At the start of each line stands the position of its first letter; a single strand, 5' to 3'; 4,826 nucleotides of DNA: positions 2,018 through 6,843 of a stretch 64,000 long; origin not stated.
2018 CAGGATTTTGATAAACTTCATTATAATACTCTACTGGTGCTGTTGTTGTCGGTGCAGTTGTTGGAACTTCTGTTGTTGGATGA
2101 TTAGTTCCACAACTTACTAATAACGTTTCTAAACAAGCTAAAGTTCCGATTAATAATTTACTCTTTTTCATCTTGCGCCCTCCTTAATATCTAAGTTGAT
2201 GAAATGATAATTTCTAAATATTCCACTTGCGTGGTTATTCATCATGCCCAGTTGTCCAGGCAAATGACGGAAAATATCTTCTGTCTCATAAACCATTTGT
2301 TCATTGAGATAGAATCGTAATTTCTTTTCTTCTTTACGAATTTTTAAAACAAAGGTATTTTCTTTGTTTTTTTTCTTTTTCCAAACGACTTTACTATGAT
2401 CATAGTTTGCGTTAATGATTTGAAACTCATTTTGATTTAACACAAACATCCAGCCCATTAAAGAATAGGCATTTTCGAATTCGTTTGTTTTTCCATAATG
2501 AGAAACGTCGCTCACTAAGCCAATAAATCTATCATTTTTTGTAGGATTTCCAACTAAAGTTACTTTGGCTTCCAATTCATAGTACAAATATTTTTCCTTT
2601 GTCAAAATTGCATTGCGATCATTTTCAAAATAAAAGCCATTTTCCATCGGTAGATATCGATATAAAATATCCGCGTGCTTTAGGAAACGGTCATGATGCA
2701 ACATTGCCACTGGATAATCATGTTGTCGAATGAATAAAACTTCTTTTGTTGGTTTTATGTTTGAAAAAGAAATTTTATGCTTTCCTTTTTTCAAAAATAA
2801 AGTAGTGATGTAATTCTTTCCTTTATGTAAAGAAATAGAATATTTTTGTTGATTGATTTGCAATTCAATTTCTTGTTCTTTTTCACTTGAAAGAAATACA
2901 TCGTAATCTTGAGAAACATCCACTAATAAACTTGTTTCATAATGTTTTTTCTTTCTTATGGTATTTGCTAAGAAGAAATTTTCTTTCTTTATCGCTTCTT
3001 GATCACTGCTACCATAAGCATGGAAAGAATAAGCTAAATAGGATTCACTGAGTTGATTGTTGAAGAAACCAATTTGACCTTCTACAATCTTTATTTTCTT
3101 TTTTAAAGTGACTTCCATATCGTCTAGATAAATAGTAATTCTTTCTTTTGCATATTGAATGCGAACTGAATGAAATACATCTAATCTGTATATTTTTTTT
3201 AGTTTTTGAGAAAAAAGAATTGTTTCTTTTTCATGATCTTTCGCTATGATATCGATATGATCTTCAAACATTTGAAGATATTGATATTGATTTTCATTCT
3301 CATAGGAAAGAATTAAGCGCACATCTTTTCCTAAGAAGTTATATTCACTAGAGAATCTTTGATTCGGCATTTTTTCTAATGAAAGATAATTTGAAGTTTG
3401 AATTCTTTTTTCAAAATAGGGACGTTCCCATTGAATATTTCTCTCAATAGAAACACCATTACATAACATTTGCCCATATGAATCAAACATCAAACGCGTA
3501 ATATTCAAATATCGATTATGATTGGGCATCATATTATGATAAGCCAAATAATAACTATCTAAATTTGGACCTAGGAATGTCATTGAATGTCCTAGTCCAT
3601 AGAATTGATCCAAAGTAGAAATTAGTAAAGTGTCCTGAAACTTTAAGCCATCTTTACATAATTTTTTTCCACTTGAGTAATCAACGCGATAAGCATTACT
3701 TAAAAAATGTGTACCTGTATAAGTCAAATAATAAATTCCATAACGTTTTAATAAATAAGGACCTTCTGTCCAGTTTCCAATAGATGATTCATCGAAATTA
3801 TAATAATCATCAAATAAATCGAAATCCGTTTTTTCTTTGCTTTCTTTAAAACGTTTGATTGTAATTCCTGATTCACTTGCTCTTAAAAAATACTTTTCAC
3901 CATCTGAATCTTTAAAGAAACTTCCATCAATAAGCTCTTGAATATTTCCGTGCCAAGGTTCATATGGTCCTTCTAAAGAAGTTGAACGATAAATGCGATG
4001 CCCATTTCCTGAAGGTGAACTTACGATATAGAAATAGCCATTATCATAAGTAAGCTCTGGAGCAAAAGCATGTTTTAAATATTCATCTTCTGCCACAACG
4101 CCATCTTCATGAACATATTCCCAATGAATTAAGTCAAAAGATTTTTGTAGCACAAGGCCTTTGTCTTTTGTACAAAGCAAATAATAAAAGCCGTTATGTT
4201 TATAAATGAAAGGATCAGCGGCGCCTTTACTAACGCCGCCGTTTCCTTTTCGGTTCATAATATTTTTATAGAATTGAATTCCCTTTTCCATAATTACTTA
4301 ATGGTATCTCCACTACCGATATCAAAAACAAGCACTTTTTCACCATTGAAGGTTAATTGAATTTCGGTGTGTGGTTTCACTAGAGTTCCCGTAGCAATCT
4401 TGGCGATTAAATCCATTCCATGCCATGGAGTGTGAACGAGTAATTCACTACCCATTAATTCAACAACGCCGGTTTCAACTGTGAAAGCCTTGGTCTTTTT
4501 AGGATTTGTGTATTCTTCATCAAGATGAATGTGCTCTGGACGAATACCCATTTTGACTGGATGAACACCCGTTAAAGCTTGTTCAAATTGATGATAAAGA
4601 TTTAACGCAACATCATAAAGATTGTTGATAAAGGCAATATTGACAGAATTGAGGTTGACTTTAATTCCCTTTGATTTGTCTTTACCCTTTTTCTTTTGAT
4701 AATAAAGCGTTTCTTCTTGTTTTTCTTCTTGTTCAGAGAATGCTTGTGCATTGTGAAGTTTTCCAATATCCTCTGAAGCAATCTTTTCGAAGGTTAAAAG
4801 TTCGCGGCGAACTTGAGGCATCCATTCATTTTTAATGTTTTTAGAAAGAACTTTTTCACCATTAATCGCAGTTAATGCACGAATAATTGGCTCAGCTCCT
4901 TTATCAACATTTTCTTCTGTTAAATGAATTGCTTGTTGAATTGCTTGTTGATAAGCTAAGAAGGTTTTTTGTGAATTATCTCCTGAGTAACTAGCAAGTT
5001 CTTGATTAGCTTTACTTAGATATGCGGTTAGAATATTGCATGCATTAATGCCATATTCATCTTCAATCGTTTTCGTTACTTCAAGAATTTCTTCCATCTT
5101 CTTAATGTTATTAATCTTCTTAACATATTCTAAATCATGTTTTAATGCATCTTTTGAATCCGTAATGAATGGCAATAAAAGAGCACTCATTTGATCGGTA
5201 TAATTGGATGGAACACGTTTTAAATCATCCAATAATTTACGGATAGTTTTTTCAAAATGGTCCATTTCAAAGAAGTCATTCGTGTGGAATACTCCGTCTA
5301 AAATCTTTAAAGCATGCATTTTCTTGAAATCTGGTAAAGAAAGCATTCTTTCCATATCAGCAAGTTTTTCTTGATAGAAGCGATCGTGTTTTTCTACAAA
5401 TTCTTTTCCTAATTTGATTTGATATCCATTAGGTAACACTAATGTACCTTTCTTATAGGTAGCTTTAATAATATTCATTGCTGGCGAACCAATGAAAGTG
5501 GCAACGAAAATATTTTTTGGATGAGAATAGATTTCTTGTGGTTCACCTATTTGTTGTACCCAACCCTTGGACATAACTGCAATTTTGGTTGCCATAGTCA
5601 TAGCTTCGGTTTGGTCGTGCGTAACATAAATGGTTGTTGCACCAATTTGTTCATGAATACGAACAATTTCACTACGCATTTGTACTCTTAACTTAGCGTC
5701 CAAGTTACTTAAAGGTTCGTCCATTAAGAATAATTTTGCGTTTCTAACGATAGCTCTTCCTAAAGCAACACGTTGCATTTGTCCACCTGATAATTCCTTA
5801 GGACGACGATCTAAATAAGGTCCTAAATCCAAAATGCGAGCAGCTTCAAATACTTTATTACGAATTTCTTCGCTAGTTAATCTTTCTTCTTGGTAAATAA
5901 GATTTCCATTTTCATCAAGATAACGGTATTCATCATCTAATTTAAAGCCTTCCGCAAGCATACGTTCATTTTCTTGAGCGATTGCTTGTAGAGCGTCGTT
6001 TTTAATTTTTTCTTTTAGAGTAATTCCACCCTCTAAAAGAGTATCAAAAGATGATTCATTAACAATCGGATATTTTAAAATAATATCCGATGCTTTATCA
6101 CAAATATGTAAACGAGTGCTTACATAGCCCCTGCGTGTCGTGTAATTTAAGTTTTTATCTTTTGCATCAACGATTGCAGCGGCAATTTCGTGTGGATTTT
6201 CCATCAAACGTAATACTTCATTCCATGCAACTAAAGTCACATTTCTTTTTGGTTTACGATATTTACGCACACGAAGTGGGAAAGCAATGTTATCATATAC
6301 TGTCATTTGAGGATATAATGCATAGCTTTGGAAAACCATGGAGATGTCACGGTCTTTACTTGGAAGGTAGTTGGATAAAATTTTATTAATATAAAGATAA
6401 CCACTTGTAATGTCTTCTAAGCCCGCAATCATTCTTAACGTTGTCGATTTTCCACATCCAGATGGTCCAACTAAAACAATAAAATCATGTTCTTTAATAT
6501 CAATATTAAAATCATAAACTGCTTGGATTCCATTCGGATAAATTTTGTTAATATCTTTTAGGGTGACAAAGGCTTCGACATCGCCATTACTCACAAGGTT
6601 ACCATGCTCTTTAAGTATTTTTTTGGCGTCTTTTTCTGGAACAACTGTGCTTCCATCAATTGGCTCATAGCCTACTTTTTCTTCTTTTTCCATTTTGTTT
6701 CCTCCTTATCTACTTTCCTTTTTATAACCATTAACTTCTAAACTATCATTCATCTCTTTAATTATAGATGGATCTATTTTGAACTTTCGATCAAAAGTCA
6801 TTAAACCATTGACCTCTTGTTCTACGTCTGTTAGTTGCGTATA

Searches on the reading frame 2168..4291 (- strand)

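Call 15: search_protein_families(library=pfam, proteins=[window:2168-4291:-], max_evalue=0.00001)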
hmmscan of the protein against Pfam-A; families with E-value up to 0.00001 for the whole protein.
window:2168-4291:- (707 aa): 1 family
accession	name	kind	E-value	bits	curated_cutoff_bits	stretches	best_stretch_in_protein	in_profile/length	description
PF04616.20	Glyco_hydro_43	-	1.1e-26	94.3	32.2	1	24-266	10-273/288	Glycosyl hydrolases family 43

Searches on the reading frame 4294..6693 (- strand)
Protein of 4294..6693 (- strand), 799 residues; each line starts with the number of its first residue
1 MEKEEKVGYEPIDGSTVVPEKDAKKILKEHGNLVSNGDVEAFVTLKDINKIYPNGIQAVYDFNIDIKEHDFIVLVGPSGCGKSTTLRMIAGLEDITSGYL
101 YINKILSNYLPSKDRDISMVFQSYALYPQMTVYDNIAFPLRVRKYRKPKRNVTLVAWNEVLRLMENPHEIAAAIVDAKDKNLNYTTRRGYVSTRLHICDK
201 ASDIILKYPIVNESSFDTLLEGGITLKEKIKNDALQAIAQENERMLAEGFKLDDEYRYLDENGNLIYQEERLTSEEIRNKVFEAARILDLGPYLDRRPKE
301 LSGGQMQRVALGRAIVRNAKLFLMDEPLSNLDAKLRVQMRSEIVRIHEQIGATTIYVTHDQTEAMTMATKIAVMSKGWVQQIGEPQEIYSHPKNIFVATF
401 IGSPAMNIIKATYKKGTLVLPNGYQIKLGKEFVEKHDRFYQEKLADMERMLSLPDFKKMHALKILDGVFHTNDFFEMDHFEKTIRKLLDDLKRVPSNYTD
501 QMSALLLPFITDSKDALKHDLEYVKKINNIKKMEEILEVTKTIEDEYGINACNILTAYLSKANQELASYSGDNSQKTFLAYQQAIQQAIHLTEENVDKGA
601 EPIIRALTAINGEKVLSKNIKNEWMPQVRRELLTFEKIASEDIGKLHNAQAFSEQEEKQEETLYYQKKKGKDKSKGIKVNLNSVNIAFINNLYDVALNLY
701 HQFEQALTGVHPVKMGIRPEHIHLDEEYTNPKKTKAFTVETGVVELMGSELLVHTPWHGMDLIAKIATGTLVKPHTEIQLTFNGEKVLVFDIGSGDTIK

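Call 15: search_protein_families(library=pfam, proteins=[window:4294-6693:-], max_evalue=0.00001)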
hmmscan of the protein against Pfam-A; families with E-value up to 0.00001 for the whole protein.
window:4294-6693:- (799 aa): 2 families
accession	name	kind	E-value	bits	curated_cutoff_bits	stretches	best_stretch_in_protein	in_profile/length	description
PF00005.33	ABC_tran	-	1.5e-27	97.3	25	2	61-155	3-80/137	ABC transporter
PF17912.7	OB_MalK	-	1.2e-08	36.2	27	0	402-431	1-31/53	MalK OB fold domain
